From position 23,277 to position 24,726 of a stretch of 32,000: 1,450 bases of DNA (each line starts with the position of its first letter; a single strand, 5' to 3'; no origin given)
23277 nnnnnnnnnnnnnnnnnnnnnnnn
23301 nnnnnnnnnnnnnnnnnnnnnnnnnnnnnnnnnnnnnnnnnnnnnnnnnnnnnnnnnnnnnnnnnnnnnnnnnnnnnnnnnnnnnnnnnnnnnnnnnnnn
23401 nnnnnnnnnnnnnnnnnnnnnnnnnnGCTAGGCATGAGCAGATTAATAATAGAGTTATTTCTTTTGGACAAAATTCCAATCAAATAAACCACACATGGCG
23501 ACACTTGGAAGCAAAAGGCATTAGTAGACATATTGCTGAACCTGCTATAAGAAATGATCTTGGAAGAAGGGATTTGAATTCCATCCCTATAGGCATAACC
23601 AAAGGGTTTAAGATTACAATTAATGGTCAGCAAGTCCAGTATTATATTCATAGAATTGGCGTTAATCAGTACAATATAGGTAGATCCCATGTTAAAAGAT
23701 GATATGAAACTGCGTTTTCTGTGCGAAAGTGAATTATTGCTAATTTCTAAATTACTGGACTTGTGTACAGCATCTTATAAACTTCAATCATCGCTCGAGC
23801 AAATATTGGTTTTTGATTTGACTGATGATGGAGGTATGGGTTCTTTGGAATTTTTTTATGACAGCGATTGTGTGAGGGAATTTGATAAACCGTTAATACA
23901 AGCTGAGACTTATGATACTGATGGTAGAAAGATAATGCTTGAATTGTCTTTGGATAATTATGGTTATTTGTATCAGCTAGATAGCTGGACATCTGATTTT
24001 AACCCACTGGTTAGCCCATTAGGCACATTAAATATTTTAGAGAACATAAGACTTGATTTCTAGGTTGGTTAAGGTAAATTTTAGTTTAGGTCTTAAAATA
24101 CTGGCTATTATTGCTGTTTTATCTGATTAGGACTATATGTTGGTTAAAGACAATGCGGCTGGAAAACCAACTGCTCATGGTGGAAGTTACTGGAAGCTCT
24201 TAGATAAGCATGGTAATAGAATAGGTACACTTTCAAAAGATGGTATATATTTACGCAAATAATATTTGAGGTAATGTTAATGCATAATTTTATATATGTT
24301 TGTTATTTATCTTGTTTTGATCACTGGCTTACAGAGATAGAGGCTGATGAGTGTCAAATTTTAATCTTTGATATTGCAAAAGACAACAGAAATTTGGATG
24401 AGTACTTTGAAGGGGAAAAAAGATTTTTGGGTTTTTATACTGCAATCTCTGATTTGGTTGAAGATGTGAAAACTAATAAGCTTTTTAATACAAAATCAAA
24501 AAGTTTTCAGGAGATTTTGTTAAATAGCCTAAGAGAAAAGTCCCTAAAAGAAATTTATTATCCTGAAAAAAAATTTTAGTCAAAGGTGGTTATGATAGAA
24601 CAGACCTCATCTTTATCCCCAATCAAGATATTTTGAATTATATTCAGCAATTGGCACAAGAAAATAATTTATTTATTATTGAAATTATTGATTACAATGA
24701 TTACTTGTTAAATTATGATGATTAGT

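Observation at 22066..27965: Orphan polymorphic-toxin / immunity cassette array inserted at tRNA-Leu(CAA), with no transporter or full-length exoprotein gene in the window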

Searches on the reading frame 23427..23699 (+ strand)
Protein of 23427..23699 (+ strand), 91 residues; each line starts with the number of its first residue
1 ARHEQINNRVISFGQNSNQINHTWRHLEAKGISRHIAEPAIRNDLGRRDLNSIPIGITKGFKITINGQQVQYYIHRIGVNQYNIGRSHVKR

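Call 54: search_solved_structures(query=A2, max_evalue=10, show_alignments=2)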
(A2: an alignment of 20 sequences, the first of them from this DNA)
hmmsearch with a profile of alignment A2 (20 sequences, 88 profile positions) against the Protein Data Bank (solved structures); distinct sequences matched with E-value up to 10: 10.
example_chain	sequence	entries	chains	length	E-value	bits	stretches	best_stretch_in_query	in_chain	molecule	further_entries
6ri3_A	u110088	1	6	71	0.024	17.9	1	18-65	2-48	dodecin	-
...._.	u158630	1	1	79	0.084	16.2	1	18-52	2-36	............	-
8gmx_A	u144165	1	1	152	0.21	14.9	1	46-76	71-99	Class C sortase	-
3oqt_A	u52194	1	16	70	0.32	14.3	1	18-53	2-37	Rv1498A PROTEIN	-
2yiz_A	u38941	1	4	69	0.36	14.1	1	19-53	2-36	DODECIN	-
2yj0_A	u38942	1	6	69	0.41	14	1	19-52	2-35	DODECIN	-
6r1e_A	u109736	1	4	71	0.72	13.1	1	18-55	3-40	dodecin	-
4zgi_A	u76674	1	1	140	1.1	12.5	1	5-69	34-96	TRAF-interacting protein with FHA domain-containing protein A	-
4ym4_A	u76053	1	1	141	1.1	12.5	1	5-69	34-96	TRAF-interacting protein with FHA domain-containing protein A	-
5wjv_A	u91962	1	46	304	1.6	12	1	3-55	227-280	Flagellin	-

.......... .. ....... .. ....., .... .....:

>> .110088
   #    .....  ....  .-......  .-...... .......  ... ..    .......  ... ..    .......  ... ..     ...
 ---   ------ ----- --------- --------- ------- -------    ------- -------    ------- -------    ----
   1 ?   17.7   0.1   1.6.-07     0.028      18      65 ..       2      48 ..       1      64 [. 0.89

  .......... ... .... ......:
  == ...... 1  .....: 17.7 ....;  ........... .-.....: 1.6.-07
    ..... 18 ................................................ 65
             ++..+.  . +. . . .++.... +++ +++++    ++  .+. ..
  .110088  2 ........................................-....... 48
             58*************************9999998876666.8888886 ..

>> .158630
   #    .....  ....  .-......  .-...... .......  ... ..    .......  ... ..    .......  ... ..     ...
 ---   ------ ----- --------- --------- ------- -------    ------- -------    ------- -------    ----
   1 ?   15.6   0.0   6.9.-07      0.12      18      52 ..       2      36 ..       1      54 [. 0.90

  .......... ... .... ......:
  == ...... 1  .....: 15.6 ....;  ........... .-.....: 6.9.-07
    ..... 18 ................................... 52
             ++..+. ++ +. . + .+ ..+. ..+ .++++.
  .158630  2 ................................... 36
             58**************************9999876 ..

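Call 58: predict_structure(alignment_id=A2)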
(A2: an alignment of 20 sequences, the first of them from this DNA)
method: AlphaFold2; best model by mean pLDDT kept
length: 91 residues; sequences in the alignment: 20
mean_pLDDT: 88.2   pTM: 0.78
mean pLDDT of the five models: 88.2, 88.2, 88.0, 87.6, 85.8
residues with pLDDT >= 90: 66; 70-90: 17; 50-70: 3; < 50: 5
segments of 3 or more residues with pLDDT < 50: 1-5
pLDDT, mean of each block of 10 residues (from residue 1): 57 88 91 94 93 94 94 94 91 69
secondary structure, 60 per line:
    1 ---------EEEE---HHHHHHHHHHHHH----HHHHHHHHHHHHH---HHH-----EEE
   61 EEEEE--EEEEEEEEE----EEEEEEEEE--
elements in order: E10-13 H17-29 H34-46 E58-65 E68-76 E81-89
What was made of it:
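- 23454..23702 (+): CdiA-CT1 toxin domain, RelE/ParE-like fold, motif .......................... AF2 pLDDT 88 (call 58).
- On RelE/ParE (BECR) fold toxins: AF2 pLDDT 88 with RelE-like topology (call 58).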

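Call 62: fold_search(model_id=the predicted structure, library=pdb)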
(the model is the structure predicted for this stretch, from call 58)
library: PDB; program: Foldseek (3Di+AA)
matches with E <= 10: 813; with E <= 0.001: 0
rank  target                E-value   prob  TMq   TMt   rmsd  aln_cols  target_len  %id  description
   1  5jaa_D                1.7e-02  0.99  0.55  0.51   4.0        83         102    8  Crystal structure of the HigBA2 toxin-antitoxin complex (released 2017-04-05)
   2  7btu_B                4.1e-02  0.92  0.46  0.23   4.5        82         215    7  Crystal structure of TrmO from P. areuginosa (released 2021-04-07)
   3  7btz_A                8.0e-02  0.90  0.49  0.25   3.9        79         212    8  Crystal structure of TrmO (released 2021-04-07)
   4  7bu1_A                8.0e-02  0.84  0.46  0.24   4.5        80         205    9  Crystal structure of TrmO from Pseudomonas aeruginosa (released 2021-04-07)
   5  7bu1_B                8.6e-02  0.91  0.49  0.25   3.7        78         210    6  Crystal structure of TrmO from Pseudomonas aeruginosa (released 2021-04-07)
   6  7btz_B                1.3e-01  0.84  0.48  0.24   4.2        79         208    8  Crystal structure of TrmO (released 2021-04-07)
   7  7etr_C                1.9e-01  0.51  0.46  0.50   5.1        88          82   15  Crystal structure of SO_1444-SO_1445 complex from Shewanella oneidensis (released 2022-03-23)
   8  9uoz_D                2.2e-01  0.44  0.36  0.33  12.5        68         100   15  Structure of Echinococcus multilocularis Cystatin B (released 2025-08-20)
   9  4fxe_D                2.7e-01  0.21  0.33  0.37   6.0        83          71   12  Crystal structure of the intact E. coli RelBE toxin-antitoxin complex (released 2012-08-29)
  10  5bw0_H                3.3e-01  0.35  0.33  0.36   4.6        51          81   18  The crystal structure of minor pseudopilin binary complex of XcpV and XcpW from the Type 2 secretion system of Pseudom (released 2016-07-20)
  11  9uoz_B                3.3e-01  0.28  0.36  0.33  14.6        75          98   16  Structure of Echinococcus multilocularis Cystatin B (released 2025-08-20)
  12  9uoz_C                3.3e-01  0.28  0.36  0.33  14.5        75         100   16  Structure of Echinococcus multilocularis Cystatin B (released 2025-08-20)
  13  3u97                  3.3e-01  0.25  0.30  0.35   8.6        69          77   12  1.1 Angstrom-resolution crystal structure of the Brucella abortus ribonuclease toxin, BrnT (released 2012-02-22)
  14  7btu_A                3.5e-01  0.44  0.44  0.24   4.4        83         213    8  Crystal structure of TrmO from P. areuginosa (released 2021-04-07)
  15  9uoz_E                4.0e-01  0.25  0.36  0.33  14.5        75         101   16  Structure of Echinococcus multilocularis Cystatin B (released 2025-08-20)
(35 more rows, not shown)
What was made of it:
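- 23454..23702 (+): Foldseek top hit HigB2 5jaa_D (prob 0.99, TM 0.55), then RelE, BrnT, ParE2 (call 62).
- On RelE/ParE (BECR) fold toxins: Foldseek top hits are HigB2, RelE, BrnT and ParE, but E is 0.017 and TM 0.55 (call 62).
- Closest known: BECR/RelE-fold CdiA-CT RNase toxins and RelE/HigB/ParE toxins. Same: Best structural matches are HigB2, RelE, BrnT and ParE2 (call 62).
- The toxin fold resembles RelE/HigB/ParE toxins of TA systems (call 62).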

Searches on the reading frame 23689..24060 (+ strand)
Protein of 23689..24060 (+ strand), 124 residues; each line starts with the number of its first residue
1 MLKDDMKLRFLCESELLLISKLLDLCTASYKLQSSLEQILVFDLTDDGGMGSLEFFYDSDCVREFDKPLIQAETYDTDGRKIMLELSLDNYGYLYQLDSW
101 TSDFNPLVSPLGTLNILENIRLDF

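Call 7: search_protein_families(library=pfam, max_evalue=1, proteins=[window:23689-24060:+])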
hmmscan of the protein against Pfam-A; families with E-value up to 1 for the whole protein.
window:23689-24060:+ (124 aa): 1 family
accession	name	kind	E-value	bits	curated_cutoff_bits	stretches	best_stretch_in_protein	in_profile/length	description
PF22480.1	DUF6984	-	9.8e-23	80.6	24.6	1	11-108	4-98/101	Domain of unknown function (DUF6984)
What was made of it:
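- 23689..24063 (+): cdiI1: DUF6984 immunity gene, intact (124 aa, pI 4.1), overlapping the CT1 stop by 14 nt. PF22480 at 1e-22 (call 7).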

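Call 21: search_protein_families(library=ncbifam, max_evalue=0.01, proteins=[window:23689-24060:+])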
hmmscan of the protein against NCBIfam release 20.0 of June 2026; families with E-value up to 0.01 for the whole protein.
window:23689-24060:+ (124 aa): 0 families

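Call 32: search_solved_structures(query=window:23689-24060:+, max_evalue=10)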
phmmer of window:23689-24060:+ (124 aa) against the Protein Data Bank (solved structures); distinct sequences matched with E-value up to 10: 2.
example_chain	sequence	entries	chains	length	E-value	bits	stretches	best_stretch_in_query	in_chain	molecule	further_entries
1i4w_A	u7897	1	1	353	0.042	17.3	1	57-101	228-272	MITOCHONDRIAL REPLICATION PROTEIN MTF1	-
6ymv_B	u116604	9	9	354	0.042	17.2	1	57-101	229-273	Mitochondrial transcription factor 1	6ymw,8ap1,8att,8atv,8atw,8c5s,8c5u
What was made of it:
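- Closest known: BECR/RelE-fold CdiA-CT RNase toxins and RelE/HigB/ParE toxins. Different: The cognate immunity protein is DUF6984, which has no solved homologue (call 32).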

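Call 78: list_cluster_members(proteins=[window:23689-24060:+, window:24274-24576:+, window:24886-25299:+, window:25541-25741:+, window:25978-26181:+, window:26357-26572:+, window:26776-27009:+, window:27594-27959:+, window:27237-27422:+, window:22866-23699:+])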
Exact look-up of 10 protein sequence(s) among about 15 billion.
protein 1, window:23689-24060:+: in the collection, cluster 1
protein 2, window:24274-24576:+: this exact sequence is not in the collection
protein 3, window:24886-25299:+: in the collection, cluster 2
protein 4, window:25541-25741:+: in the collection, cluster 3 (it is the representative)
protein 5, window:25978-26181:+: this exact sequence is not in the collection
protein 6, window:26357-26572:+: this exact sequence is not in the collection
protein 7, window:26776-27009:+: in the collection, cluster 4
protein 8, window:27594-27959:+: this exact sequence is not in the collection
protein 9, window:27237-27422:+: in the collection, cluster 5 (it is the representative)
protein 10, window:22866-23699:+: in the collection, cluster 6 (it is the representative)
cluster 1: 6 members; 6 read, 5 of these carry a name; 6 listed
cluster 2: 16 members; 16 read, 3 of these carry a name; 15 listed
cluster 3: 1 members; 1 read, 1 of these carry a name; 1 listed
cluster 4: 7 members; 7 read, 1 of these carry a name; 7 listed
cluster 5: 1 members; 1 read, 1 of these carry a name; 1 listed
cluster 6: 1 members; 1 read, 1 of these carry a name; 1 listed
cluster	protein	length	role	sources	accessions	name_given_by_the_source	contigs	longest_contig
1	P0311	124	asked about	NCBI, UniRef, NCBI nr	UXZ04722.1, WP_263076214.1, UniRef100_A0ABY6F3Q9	DUF6984 family protein [Moraxella nasicaprae] | DUF6984 domain-containing protein n=1 Tax=Moraxella nasicaprae TaxID=2904122 ... | hypothetical protein [Moraxella nasicaprae]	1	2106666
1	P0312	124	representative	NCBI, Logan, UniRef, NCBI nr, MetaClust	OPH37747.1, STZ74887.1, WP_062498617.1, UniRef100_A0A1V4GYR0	Uncharacterised protein [Moraxella lacunata] | DUF6984 domain-containing protein n=2 Tax=Moraxella lacunata TaxID=477 ... | hypothetical protein [Moraxella lacunata]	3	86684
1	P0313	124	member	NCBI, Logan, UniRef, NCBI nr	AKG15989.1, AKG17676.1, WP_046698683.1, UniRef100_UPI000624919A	DUF6984 family protein [Moraxella bovoculi] | DUF6984 family protein n=1 Tax=Moraxella bovoculi TaxID=386891 RepID=UPI000624919A | hypothetical protein [Moraxella bovoculi]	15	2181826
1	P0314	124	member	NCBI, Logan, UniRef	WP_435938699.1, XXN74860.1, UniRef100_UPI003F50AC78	DUF6984 family protein [Moraxella bovoculi] | DUF6984 family protein n=1 Tax=Moraxella bovoculi TaxID=386891 RepID=UPI003F50AC78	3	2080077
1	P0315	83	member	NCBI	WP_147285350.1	DUF6984 family protein, partial [Moraxella lacunata]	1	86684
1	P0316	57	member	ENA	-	-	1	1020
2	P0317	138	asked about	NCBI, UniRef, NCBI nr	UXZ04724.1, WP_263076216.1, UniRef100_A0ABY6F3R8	hypothetical protein [Moraxella nasicaprae] | DUF596 domain-containing protein n=1 Tax=Moraxella nasicaprae TaxID=2904122 ...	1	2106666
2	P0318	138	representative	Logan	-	-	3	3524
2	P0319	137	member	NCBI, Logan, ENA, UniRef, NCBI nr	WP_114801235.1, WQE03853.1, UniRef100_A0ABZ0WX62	hypothetical protein U0021_08970 [Moraxella canis] | DUF596 domain-containing protein n=1 Tax=Moraxella canis TaxID=90239 ... | hypothetical protein [Moraxella canis]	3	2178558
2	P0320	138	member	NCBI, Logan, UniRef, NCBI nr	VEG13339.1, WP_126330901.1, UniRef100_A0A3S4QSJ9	hypothetical protein [Moraxella cuniculi] | DUF596 domain-containing protein n=1 Tax=Moraxella cuniculi TaxID=34061 ...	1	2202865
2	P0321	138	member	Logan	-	-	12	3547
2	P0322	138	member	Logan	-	-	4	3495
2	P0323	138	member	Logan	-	-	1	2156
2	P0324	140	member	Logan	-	-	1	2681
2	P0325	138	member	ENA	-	-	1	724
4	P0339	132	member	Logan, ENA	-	-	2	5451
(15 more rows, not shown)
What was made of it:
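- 23689..24063 (+): 90%-identity cluster with M. bovoculi and M. lacunata proteins (call 78).
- cdiI1 and cdiI3 are at least 90% identical across species (call 78).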

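Call 79: find_encoding_contigs(protein=P0319, flank=10000, max_places=2)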
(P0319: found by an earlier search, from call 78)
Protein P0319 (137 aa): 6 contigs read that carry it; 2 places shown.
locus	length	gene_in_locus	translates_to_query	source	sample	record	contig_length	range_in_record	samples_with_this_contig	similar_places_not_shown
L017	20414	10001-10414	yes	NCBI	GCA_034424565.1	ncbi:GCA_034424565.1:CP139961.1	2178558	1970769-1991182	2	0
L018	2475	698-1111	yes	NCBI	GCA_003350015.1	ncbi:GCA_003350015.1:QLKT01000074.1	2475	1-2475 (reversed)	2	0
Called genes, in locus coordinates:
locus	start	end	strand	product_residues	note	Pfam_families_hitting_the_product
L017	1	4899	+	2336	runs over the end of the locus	PF05860:TPS, PF13018:ESPR, PF04830:DUF637, PF04829:PT-VENN (weak)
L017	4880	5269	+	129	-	PF22480:DUF6984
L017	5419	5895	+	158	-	-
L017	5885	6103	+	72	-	PF14206:Cys_rich_CPCC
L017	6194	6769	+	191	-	-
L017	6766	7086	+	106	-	-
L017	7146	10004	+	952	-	PF13332:Fil_haemagg_2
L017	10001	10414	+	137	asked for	-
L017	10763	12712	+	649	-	PF13332:Fil_haemagg_2 (weak)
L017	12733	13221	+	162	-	PF27221:PM0498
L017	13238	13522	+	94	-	-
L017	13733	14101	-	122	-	PF05016:ParE_toxin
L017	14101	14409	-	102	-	-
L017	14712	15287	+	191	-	PF00239:Resolvase, PF02796:HTH_7 (weak)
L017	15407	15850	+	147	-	-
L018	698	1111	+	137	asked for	-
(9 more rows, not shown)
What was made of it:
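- On PT-VENN class CdiA: The M. canis carrier of the same CT does have PT-VENN (call 79).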

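Call 98: find_encoding_contigs(protein=P0339, flank=5000, max_places=2)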
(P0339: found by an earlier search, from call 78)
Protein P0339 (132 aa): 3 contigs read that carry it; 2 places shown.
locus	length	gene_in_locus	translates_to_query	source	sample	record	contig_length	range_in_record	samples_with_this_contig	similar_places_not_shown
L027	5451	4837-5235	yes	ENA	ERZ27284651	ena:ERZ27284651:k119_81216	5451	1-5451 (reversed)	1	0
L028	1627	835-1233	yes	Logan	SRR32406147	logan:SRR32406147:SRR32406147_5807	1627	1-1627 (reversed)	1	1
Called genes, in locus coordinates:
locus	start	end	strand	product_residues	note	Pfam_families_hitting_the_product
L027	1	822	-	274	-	?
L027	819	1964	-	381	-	PF03739:LptF_LptG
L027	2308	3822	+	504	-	PF02789:Peptidase_M17_N, PF00883:Peptidase_M17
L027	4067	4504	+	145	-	-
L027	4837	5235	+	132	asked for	-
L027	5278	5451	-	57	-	?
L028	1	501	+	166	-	?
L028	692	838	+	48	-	-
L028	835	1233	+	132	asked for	-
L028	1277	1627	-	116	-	?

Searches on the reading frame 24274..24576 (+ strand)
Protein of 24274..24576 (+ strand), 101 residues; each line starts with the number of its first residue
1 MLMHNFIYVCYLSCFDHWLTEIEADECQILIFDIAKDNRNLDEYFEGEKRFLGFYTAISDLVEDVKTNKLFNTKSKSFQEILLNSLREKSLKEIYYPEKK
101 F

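Call 7: search_protein_families(library=pfam, max_evalue=1, proteins=[window:24274-24576:+])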
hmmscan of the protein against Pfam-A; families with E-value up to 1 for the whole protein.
window:24274-24576:+ (101 aa): 0 families

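Call 21: search_protein_families(library=ncbifam, max_evalue=0.01, proteins=[window:24274-24576:+])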
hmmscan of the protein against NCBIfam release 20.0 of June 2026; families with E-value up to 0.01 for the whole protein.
window:24274-24576:+ (101 aa): 1 family
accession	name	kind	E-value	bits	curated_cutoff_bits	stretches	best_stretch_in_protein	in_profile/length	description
NF008985.0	PRK12331.1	equivalog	0.0037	16.1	718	1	29-100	113-185/465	oxaloacetate decarboxylase subunit alpha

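Call 83: list_cluster_members(proteins=[window:24280-24576:+, window:27603-27959:+, window:24137-24259:+, window:27457-27594:+, window:26181-26345:+, window:25320-25493:+])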
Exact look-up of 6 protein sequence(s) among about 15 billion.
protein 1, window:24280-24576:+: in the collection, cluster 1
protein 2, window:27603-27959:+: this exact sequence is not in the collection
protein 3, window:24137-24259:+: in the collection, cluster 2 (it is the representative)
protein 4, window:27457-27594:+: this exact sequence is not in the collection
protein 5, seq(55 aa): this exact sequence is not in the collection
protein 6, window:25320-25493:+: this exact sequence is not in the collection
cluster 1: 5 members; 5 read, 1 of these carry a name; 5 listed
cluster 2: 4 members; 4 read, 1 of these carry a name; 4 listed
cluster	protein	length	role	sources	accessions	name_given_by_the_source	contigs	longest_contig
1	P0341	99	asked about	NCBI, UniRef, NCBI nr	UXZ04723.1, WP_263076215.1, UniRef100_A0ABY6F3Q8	hypothetical protein [Moraxella nasicaprae] | Uncharacterized protein n=1 Tax=Moraxella nasicaprae TaxID=2904122 RepID=A0ABY6F3Q8_9GAMM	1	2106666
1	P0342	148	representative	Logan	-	-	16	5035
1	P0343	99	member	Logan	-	-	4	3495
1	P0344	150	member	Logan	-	-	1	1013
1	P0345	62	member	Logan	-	-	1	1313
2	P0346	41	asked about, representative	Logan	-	-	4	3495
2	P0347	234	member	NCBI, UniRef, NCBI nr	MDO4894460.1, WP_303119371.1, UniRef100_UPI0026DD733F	hypothetical protein [Moraxella sp.] | hypothetical protein n=1 Tax=Moraxella sp. TaxID=479 RepID=UPI0026DD733F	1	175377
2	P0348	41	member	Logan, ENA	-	-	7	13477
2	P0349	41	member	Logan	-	-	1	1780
